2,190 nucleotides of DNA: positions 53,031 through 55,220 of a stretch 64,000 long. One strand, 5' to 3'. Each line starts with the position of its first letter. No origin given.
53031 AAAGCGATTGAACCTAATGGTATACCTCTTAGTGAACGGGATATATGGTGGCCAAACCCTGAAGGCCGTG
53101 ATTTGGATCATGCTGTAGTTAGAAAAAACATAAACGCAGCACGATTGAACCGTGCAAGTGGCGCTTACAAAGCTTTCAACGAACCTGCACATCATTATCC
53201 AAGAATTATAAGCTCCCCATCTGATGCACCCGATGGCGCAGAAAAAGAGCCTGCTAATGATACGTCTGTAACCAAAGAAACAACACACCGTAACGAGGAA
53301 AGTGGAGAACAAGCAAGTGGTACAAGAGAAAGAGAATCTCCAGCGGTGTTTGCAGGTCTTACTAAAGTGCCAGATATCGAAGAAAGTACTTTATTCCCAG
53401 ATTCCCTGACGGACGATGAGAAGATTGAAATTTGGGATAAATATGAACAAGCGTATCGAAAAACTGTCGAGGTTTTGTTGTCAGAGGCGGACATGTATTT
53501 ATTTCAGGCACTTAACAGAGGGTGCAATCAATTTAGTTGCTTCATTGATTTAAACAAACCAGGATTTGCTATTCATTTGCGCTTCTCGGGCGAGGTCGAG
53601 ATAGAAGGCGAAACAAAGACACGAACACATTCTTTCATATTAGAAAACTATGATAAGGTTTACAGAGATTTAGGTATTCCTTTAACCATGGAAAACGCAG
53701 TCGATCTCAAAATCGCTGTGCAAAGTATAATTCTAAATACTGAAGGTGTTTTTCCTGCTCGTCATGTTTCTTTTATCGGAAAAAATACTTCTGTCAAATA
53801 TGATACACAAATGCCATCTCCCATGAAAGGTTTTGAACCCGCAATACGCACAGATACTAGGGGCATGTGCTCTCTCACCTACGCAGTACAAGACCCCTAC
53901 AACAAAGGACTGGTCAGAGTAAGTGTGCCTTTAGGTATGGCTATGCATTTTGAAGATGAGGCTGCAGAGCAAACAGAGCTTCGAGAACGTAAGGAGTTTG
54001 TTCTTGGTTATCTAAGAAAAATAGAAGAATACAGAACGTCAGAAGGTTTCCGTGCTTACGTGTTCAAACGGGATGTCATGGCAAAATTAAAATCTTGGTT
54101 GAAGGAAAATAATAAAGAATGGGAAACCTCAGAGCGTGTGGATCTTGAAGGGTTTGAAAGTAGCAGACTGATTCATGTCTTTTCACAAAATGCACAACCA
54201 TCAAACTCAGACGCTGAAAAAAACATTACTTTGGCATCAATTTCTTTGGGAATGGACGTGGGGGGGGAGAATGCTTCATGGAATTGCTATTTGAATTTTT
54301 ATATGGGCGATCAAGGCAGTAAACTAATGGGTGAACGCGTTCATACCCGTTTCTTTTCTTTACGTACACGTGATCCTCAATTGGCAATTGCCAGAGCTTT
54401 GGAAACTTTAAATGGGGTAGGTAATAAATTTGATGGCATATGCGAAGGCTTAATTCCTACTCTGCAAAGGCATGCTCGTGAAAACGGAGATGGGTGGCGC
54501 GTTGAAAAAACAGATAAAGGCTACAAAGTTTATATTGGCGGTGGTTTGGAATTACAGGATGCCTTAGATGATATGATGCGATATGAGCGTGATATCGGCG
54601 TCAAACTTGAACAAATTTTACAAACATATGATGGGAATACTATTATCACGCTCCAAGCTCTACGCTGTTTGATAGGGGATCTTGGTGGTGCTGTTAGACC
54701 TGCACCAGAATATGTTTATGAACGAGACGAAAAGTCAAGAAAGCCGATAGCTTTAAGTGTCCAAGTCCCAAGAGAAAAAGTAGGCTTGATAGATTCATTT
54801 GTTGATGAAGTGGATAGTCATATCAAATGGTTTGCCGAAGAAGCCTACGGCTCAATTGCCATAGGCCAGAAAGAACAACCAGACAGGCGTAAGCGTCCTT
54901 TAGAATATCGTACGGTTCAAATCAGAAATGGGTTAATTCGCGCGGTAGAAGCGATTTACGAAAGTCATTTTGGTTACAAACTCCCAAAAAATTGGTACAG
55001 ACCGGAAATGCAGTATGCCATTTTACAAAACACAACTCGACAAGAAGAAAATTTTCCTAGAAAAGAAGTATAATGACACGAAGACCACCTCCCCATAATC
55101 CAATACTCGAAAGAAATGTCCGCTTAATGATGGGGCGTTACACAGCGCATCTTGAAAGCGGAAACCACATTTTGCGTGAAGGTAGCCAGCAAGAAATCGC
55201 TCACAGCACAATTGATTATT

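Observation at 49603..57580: Excisionase-type HTH, orphan 1,629-aa protein and translationally coupled SF2 helicase: candidate uncharacterised mobile-island system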

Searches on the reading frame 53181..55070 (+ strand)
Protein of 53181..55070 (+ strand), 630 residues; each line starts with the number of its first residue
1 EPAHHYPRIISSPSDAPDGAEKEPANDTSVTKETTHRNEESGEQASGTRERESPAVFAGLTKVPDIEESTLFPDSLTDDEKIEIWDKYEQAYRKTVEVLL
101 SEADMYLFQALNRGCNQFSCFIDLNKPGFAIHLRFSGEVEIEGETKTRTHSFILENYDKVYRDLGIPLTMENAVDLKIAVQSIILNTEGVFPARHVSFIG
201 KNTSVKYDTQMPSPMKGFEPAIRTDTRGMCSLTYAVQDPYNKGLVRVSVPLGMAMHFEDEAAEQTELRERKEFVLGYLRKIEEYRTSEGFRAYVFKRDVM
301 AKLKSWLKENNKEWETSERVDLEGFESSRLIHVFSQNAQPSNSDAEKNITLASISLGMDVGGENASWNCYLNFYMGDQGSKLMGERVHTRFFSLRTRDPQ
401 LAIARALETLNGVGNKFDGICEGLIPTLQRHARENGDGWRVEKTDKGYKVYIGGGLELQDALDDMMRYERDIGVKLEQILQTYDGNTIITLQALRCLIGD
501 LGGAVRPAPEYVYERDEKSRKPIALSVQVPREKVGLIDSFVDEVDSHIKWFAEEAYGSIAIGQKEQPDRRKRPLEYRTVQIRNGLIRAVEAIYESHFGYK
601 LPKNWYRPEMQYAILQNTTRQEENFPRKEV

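Call 23: find_homologous_proteins(query=window:53181-55070:+)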
Query window:53181-55070:+ (630 aa): 3 proteins with E <= 0.001 among 8000 candidates.
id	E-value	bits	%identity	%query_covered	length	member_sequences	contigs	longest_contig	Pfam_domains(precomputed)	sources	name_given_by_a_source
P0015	1.0e-224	766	72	75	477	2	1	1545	-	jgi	jgi:hypothetical protein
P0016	6.6e-209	713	56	96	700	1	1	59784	-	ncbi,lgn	-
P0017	8.0e-122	426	42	87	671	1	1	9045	-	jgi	jgi:hypothetical protein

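Call 38: predict_structure(alignment_id=A1)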
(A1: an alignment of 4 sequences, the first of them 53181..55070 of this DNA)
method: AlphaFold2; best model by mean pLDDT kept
length: 630 residues; sequences in the alignment: 4
mean_pLDDT: 60.0   pTM: 0.45
mean pLDDT of the five models: 60.0, 56.7, 53.4, 50.4, 49.5
residues with pLDDT >= 90: 8; 70-90: 248; 50-70: 172; < 50: 202
segments of 3 or more residues with pLDDT < 50: 1-73, 195-209, 255-257, 314-318, 327-345, 360-366, 378-383, 413-422, 464-471, 496-509, 516-519, 554-576, 619-630
pLDDT, mean of each block of 10 residues (from residue 1): 27 24 25 23 23 27 34 59 75 79 85 85 66 83 76 82 76 79 80 48 37 76 67 72 68 57 79 85 69 72 74 52 52 42 50 57 47 58 53 54 58 43 57 54 59 59 43 75 81 57 38 55 84 86 77 44 29 48 83 88 85 69 33
secondary structure, 60 per line:
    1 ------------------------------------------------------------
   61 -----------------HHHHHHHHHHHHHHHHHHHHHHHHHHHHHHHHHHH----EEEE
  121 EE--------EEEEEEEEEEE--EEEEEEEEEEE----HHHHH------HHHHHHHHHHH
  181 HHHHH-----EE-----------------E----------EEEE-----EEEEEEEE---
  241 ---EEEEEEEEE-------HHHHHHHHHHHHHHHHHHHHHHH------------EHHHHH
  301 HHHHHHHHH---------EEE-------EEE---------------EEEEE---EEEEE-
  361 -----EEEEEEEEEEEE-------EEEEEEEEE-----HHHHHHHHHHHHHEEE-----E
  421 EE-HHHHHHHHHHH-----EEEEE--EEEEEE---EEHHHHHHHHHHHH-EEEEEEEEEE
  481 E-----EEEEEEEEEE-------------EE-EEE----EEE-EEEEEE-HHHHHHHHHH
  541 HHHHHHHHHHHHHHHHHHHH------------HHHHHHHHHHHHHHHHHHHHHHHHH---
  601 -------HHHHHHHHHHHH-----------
elements in order (helices of 4 or more, strands of 3 or more residues): H78-112 E117-122 E131-141 E144-154 H159-163 H170-185 E221-224 E230-237 E244-252 H260-282 H296-309 E319-321 E329-331 E347-351 E355-359 E366-377 E385-393 H399-411 E412-414 E420-422 H424-434 E440-444 E447-452 H458-469 E471-481 E487-496 E513-515 E520-522 E524-529 H531-560 H573-597 H608-619

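Call 40: search_protein_representatives(alignment_id=A1)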
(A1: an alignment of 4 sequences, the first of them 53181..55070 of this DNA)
Query: 4 sequences, 629 profile positions. Proteins with E-value up to 0.001 (for the whole library): 62; up to 1e-10: 36; up to 1e-30: 27. The best 62 are listed.
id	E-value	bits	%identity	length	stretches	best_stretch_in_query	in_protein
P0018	3.0e-279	943.9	-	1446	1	5-618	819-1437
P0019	8.9e-274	925.8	-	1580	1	5-623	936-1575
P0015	4.7e-272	920.2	-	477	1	162-628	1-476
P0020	1.1e-237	806.7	-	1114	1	44-622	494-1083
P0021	8.0e-214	727.8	-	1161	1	4-612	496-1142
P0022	3.9e-199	679.3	-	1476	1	12-616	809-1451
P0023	1.5e-189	647.6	-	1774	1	5-606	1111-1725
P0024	1.8e-181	620.9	-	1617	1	74-619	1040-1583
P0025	2.7e-148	511.3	-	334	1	325-622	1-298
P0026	3.8e-116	405.1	-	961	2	8-461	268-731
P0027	4.6e-112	391.7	-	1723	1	92-601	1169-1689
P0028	2.4e-108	379.4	-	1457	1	61-606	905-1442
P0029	3.8e-102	358.9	-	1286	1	95-614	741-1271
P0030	1.4e-97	343.8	-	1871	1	34-599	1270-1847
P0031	3.0e-96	339.4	-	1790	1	5-606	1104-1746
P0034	4.1e-93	329.1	-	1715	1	51-598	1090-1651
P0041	2.2e-42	161.5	-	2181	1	86-618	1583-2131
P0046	1.7e-20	89.2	-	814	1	179-589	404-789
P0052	2.8e-12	62.0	-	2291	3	92-312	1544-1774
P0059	1.7e-07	46.2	-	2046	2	237-570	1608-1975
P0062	1.0e-06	43.6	-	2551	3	93-268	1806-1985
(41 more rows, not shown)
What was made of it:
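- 53406..55052 (+): Giant protein, conserved C-terminal domain (residues ~1075-1623). This is the family-defining part, with conserved (>=91% of 46 sequences) R1269, W1313, A1401, R1404, R1494 and Y1555. 62 family representatives (call 40).
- Checked: 'Orphan' is wrong for the C-terminal third of the giant protein, which has 62 family representatives (call 40).
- Very patchy and rare distribution (call 40).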

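Call 42: fold_search(model_id=the predicted structure, library=pdb)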
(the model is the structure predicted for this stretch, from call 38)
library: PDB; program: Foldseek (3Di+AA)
matches with E <= 10: 906; with E <= 0.001: 0
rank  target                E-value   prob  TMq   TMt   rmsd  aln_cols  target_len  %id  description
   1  6pe3                  3.5e-03  0.28  0.08  0.11  19.9       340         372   13  Structure of YcaO enzyme from Methanocaldococcus jannaschii in complex with ATP (released 2020-01-08)
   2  6q4z_A                1.8e-02  0.18  0.08  0.12  21.3       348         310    8  Structure of an inactive variant (D94N) of MPT-2, a GDP-Man-dependent mannosyltransferase from Leishmania mexicana, in (released 2019-09-25)
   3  6g2h_D                1.8e-02  0.08  0.08  0.05  22.9       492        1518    8  Filament of acetyl-CoA carboxylase and BRCT domains of BRCA1 (ACC-BRCT) core at 4.6 A resolution (released 2018-06-13)
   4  6q50                  1.9e-02  0.14  0.07  0.11  23.3       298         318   10  Structure of MPT-4, a mannose phosphorylase from Leishmania mexicana, in complex with phosphate ion (released 2019-09-25)
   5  6g2i_A                2.3e-02  0.08  0.08  0.04  25.1       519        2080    9  Filament of acetyl-CoA carboxylase and BRCT domains of BRCA1 (ACC-BRCT) at 5.9 A resolution (released 2018-06-13)
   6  7tdz_i                2.3e-02  0.03  0.07  0.05  26.0       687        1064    8  Cryo-EM model of protomer of the cytoplasmic ring of the nuclear pore complex from Xenopus laevis (released 2022-06-22)
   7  6peu_B                2.6e-02  0.12  0.07  0.10  22.3       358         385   12  Structure of YcaO enzyme from Methanocaldococcus jannaschii in complex with peptide (released 2019-11-06)
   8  6gel_A                4.0e-02  0.06  0.09  0.10  21.9       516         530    9  The structure of TWITCH-2B (released 2019-08-21)
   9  6peu_D                4.2e-02  0.10  0.07  0.11  22.3       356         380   12  Structure of YcaO enzyme from Methanocaldococcus jannaschii in complex with peptide (released 2019-11-06)
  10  6peu_A                6.5e-02  0.09  0.07  0.10  21.9       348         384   13  Structure of YcaO enzyme from Methanocaldococcus jannaschii in complex with peptide (released 2019-11-06)
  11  6gez_A                6.5e-02  0.05  0.09  0.10  22.1       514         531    8  THE STRUCTURE OF TWITCH-2B N532F (released 2019-08-21)
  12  5c0p                  6.9e-02  0.06  0.06  0.11  23.0       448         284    9  The crystal structure of endo-arabinase from Bacteroides thetaiotaomicron VPI-5482 (released 2015-07-01)
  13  9n9q_G                8.1e-02  0.04  0.08  0.06  24.8       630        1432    8  Cryo-EM structure of the RNA-guided transcription complex (released 2025-12-24)
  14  6peu_C                8.6e-02  0.09  0.07  0.10  21.1       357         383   11  Structure of YcaO enzyme from Methanocaldococcus jannaschii in complex with peptide (released 2019-11-06)
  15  7wb4_J                1.0e-01  0.07  0.09  0.07  21.7       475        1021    9  Cryo-EM structure of the NR subunit from X. laevis NPC (released 2022-03-02)
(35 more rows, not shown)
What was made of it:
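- Tried and rejected: First AlphaFold model with a 4-sequence alignment was poor (pLDDT 60, call 38), so its fold search was uninformative (call 42).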

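Call 43: search_protein_families(library=pfam, alignment_id=A4, max_evalue=0.001)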
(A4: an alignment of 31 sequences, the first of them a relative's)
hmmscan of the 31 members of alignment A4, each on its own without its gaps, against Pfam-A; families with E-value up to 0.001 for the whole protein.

A. member 1, P0041 (2181 aa): 0 families

B. families by the number of members that match (of 31 scanned): 1 family
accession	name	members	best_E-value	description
PF07345.16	ATPaseInh_sub_z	1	1.5e-11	ATPase inhibitor subunit zeta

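Call 49: find_encoding_contigs(protein=P0041, flank=10000, max_places=2)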
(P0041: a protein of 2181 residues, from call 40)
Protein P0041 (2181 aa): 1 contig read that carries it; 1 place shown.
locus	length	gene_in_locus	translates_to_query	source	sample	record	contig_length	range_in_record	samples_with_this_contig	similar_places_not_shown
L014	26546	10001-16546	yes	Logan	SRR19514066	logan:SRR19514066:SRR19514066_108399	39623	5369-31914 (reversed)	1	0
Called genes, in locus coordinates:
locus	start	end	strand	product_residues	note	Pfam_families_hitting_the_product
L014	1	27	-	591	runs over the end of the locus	PF13522:GATase_6, PF13537:GATase_7, PF00733:Asn_synthase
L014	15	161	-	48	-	-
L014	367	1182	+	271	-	PF03405:FA_desaturase_2 (weak)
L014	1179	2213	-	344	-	PF01699:Na_Ca_ex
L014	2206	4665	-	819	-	PF01073:3Beta_HSD, PF01370:Epimerase, PF04321:RmlD_sub_bind, PF13460:NAD_binding_10, PF16363:GDP_Man_Dehyd, PF07993:NAD_binding_4 (weak), PF03779:SPW, PF07884:VKOR, +1 more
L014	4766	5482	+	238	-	PF01786:AOX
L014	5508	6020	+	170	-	PF02308:MgtC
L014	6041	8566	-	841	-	PF12704:MacB_PCD (faint), PF02687:FtsX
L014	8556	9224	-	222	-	PF00005:ABC_tran, PF02463:SMC_N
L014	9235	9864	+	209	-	PF25182:NonGDSL, PF00657:Lipase_GDSL, PF04311:DUF459 (faint), PF13472:Lipase_GDSL_2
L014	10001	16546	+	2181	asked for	-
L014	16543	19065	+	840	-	PF04851:ResIII, PF00270:DEAD (weak), PF00271:Helicase_C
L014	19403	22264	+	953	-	PF00176:SNF2-rel_dom, PF00270:DEAD (weak), PF00271:Helicase_C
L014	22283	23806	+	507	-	-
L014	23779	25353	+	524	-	PF01555:N6_N4_Mtase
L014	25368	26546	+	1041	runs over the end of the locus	PF04851:ResIII, PF00270:DEAD (weak), PF18766:SWI2_SNF2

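Call 50: find_encoding_contigs(protein=P0046, flank=10000, max_places=3)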
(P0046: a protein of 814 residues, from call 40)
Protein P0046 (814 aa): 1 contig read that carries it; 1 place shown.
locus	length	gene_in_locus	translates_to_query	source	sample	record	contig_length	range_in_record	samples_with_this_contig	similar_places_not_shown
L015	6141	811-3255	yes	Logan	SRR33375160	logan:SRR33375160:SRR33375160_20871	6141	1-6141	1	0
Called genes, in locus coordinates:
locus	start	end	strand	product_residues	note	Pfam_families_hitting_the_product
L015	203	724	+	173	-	-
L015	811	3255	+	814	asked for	-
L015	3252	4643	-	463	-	PF02534:T4SS-DNA_transf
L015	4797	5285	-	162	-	-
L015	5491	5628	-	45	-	PF13808:DDE_Tnp_1_assoc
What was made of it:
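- A short family member (P0046, L015) lies beside a T4SS coupling protein without a helicase (call 50). P0046 lies beside a T4SS coupling protein (call 50).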

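Call 51: find_encoding_contigs(protein=P0052, flank=10000, max_places=3)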
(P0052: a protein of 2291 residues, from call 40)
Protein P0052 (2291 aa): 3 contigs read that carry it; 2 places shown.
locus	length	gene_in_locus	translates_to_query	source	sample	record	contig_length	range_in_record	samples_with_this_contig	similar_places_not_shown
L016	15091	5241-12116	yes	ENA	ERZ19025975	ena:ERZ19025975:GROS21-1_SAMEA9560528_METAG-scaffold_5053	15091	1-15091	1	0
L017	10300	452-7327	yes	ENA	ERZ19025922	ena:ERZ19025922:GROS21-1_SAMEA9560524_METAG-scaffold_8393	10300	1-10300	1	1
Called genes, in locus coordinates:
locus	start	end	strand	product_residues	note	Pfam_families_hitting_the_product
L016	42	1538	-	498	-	-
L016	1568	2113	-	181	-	-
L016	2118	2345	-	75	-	-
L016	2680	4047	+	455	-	-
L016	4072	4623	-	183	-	-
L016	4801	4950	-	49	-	-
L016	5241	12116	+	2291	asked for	-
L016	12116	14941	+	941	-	-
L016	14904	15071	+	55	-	-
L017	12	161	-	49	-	-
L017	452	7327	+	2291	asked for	-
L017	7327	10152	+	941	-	-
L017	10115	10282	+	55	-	-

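Call 58: search_dna_similar(query=window:53181-55070:+, collection=plasmids, mode=protein, max_evalue=0.001, max_rows=30)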
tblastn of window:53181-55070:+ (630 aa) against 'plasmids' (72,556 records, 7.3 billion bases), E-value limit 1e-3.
No match.

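Call 59: search_dna_similar(query=P0046, collection=plasmids, mode=protein, max_evalue=0.001, max_rows=30)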
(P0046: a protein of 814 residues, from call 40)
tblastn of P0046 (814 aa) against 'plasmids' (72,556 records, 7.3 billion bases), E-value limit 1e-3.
No match.

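Call 73: predict_structure(alignment_id=A5)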
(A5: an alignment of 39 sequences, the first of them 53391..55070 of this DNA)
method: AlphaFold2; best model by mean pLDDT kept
length: 560 residues; sequences in the alignment: 39
mean_pLDDT: 87.4   pTM: 0.72
mean pLDDT of the five models: 87.4, 87.2, 86.9, 86.4, 85.7
residues with pLDDT >= 90: 338; 70-90: 166; 50-70: 46; < 50: 10
segments of 3 or more residues with pLDDT < 50: 126-129, 554-556
pLDDT, mean of each block of 10 residues (from residue 1): 76 93 95 96 94 90 93 87 95 94 93 92 61 73 86 86 87 87 79 92 95 84 91 90 84 91 64 67 91 89 78 80 94 96 69 91 82 89 90 93 96 93 96 92 84 95 97 97 93 85 94 97 96 94 81 49
secondary structure, 60 per line:
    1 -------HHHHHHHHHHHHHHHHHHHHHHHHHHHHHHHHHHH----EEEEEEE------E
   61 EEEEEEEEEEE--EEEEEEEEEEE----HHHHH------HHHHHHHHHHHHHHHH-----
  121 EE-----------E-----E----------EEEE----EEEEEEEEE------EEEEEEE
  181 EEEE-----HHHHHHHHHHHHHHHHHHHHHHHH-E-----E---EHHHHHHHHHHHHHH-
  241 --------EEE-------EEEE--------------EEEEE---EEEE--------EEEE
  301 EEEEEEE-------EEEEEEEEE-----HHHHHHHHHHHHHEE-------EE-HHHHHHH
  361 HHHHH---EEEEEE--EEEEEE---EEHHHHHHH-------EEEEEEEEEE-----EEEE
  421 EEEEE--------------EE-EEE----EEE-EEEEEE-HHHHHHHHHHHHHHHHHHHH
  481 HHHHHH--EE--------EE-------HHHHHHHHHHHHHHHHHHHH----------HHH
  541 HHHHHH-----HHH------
elements in order: H8-42 E47-53 E60-71 E74-84 H89-93 H100-115 E151-154 E159-167 E174-184 H190-213 H226-239 E249-251 E259-262 E277-281 E285-288 E297-307 E315-323 H329-341 H354-365 E369-374 E377-382 H388-394 E402-411 E417-425 E443-445 E450-452 E454-459 H461-486 H508-527 H538-546
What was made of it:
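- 53406..55052 (+): AlphaFold pLDDT 87.4, pTM 0.72 (call 73).
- Tried and rejected: It was redone with 39 sequences (call 73).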

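Call 75: fold_search(model_id=the predicted structure, library=pdb)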
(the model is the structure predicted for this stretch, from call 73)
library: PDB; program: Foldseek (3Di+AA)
matches with E <= 10: 747; with E <= 0.001: 0
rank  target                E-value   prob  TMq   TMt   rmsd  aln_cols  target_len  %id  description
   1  9qbb                  6.6e-03  0.11  0.08  0.03  22.2       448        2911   10  Lymphostatin - Conformation III - pH 8 (released 2025-07-16)
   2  6peu_B                5.2e-02  0.16  0.09  0.12  22.5       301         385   11  Structure of YcaO enzyme from Methanocaldococcus jannaschii in complex with peptide (released 2019-11-06)
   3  7uy7_A                5.5e-02  0.06  0.10  0.10  26.6       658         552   10  Tetrahymena CST with Polymerase alpha-Primase (released 2022-07-13)
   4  6q50                  7.9e-02  0.08  0.06  0.10  21.3       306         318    9  Structure of MPT-4, a mannose phosphorylase from Leishmania mexicana, in complex with phosphate ion (released 2019-09-25)
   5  6peu_D                8.4e-02  0.06  0.07  0.09  26.0       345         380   12  Structure of YcaO enzyme from Methanocaldococcus jannaschii in complex with peptide (released 2019-11-06)
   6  6g2h_D                9.8e-02  0.07  0.11  0.06  26.5       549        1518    8  Filament of acetyl-CoA carboxylase and BRCT domains of BRCA1 (ACC-BRCT) core at 4.6 A resolution (released 2018-06-13)
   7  7tdz_i                1.0e-01  0.06  0.09  0.06  23.3       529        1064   10  Cryo-EM model of protomer of the cytoplasmic ring of the nuclear pore complex from Xenopus laevis (released 2022-06-22)
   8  6pe3                  1.1e-01  0.10  0.08  0.11  23.8       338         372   12  Structure of YcaO enzyme from Methanocaldococcus jannaschii in complex with ATP (released 2020-01-08)
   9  6peu_C                1.1e-01  0.06  0.07  0.09  25.4       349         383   10  Structure of YcaO enzyme from Methanocaldococcus jannaschii in complex with peptide (released 2019-11-06)
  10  6peu_A                1.5e-01  0.11  0.09  0.12  22.6       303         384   12  Structure of YcaO enzyme from Methanocaldococcus jannaschii in complex with peptide (released 2019-11-06)
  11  5jea_J                1.7e-01  0.03  0.10  0.07  27.4       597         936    9  Structure of a cytoplasmic 11-subunit RNA exosome complex including Ski7, bound to RNA (released 2016-07-13)
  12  4udg_A                1.8e-01  0.06  0.07  0.11  22.4       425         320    7  Crystal structure of b-1,4-mannopyranosyl-chitobiose phosphorylase at 1.60 Angstrom in complex with N-acetylglucosamin (released 2015-05-27)
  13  7b9c_A                2.1e-01  0.05  0.11  0.07  27.3       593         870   10  Structure of a minimal SF3B core in complex with spliceostatin A (form I) (released 2021-08-04)
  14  6h03_B                2.5e-01  0.01  0.04  0.04  50.9       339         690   12  OPEN CONFORMATION OF THE MEMBRANE ATTACK COMPLEX (released 2018-12-19)
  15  7wb4_J                3.0e-01  0.03  0.08  0.05  23.3       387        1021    9  Cryo-EM structure of the NR subunit from X. laevis NPC (released 2022-03-02)
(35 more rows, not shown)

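Call 77: fold_search(model_id=the predicted structure, library=viral)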
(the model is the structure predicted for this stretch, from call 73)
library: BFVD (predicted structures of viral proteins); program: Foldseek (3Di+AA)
matches with E <= 10: 1120; with E <= 0.001: 0
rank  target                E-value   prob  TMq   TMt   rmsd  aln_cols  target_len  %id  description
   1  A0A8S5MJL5            9.8e-03  0.07  0.08  0.07  24.8       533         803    8  Uncharacterized protein [Siphoviridae sp. ctHMI2]
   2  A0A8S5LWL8            1.9e-02  0.21  0.11  0.17  16.6       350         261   10  Uncharacterized protein [Myoviridae sp. cto1k8]
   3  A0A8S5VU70            2.1e-02  0.08  0.06  0.06  25.2       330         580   12  Uncharacterized protein [Ackermannviridae sp.]
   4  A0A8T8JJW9            2.2e-02  0.23  0.07  0.15  21.4       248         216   10  (no name in the UniProt tables at hand)
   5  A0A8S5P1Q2            2.2e-02  0.15  0.09  0.11  20.8       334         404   10  Uncharacterized protein [Myoviridae sp. ctLnO19]
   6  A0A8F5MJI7            3.0e-02  0.09  0.08  0.06  22.9       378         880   10  RNA-dependent RNA polymerase [Grapevine-associated mycobunya-like virus 1]
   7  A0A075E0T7            3.9e-02  0.09  0.10  0.10  23.6       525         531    8  Uncharacterized protein [Dickeya phage RC-2014]
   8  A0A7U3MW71            4.8e-02  0.13  0.08  0.14  25.8       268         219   10  (no name in the UniProt tables at hand)
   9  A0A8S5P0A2            5.1e-02  0.11  0.09  0.11  21.9       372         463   11  Uncharacterized protein [Myoviridae sp. ctLnO19]
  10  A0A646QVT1            5.3e-02  0.09  0.08  0.09  23.8       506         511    6  (no name in the UniProt tables at hand)
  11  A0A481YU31            5.6e-02  0.13  0.12  0.13  15.4       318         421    9  Uncharacterized protein [Marseillevirus LCMAC102]
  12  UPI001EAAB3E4         6.3e-02  0.10  0.08  0.10  20.3       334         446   11  (no name look-up for this kind of identifier)
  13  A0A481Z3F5            6.3e-02  0.04  0.07  0.07  25.4       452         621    9  Transmembrane protein [Pithovirus LCPAC101]
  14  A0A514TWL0            9.1e-02  0.82  0.08  0.26  10.9        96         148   14  Uncharacterized protein [Aeromonas phage D6]
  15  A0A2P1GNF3            1.0e-01  0.05  0.08  0.07  27.8       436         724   10  Capsid protein (Fragment) [Nanhai ghost shark astrovirus 2]
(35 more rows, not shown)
